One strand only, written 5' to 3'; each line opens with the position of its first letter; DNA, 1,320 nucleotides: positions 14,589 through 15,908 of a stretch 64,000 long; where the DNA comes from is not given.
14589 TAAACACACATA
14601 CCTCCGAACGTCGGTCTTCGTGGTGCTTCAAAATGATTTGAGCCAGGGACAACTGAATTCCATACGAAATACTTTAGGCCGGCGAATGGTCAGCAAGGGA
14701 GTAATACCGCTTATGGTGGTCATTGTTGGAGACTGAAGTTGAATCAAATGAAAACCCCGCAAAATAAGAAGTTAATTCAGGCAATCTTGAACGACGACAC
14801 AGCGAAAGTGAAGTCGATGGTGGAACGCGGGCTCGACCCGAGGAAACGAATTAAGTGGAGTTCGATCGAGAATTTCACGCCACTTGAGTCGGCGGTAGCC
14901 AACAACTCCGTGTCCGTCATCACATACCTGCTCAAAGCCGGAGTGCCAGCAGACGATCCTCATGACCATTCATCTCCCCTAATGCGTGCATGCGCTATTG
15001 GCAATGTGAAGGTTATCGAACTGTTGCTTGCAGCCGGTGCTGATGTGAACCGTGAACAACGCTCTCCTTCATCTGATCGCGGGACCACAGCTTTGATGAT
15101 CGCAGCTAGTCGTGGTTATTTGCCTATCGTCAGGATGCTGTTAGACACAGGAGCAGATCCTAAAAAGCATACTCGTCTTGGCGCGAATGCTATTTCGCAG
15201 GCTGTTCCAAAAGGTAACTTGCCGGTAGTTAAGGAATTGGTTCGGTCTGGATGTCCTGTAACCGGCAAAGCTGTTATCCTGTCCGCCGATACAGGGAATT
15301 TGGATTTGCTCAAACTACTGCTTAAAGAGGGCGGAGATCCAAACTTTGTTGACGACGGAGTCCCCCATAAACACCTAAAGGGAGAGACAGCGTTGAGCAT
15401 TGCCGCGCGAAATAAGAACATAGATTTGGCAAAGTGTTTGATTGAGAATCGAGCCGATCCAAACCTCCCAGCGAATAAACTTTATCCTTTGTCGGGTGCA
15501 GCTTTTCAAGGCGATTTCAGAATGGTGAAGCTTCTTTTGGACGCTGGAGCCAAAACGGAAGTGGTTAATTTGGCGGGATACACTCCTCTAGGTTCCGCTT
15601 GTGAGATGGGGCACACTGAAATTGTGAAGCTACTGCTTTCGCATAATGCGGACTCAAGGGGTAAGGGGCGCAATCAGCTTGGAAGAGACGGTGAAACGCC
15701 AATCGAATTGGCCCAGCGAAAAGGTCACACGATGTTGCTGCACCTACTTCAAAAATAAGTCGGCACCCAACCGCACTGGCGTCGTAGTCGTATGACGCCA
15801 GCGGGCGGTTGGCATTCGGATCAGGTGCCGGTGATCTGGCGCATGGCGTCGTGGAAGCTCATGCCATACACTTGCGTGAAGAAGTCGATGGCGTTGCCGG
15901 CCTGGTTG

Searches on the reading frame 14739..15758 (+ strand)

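Call 15: search_protein_families(library=pfam, proteins=[window:14739-15758:+], max_evalue=0.001)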
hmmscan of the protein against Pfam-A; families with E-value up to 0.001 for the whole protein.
window:14739-15758:+ (339 aa): 7 families
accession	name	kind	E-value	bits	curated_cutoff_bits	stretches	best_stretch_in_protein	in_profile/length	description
PF12796.13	Ank_2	-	1e-48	164.3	27.3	4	182-274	4-87/90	Ankyrin repeats (3 copies)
PF00023.36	Ank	-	4.5e-45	149.5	21.1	4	115-142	2-29/33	Ankyrin repeat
PF13606.12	Ank_3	-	1.7e-37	123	22.3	3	215-242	2-29/30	Ankyrin repeat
PF13637.12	Ank_4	-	2.9e-32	110.4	22.7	4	254-300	4-50/50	Ankyrin repeats (many copies)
PF13857.12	Ank_5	-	6.7e-30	103.3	27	2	113-142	14-43/56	Ankyrin repeats (many copies)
PF24521.3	Ank_KRIT1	-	1.3e-13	51.3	80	1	36-144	10-115/149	KRIT1 ankyrin-repeats domain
PF23745.1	ANK_LRRK2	-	3.8e-09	36.9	27.5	1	77-169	31-114/130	LRRK2 ANK repeat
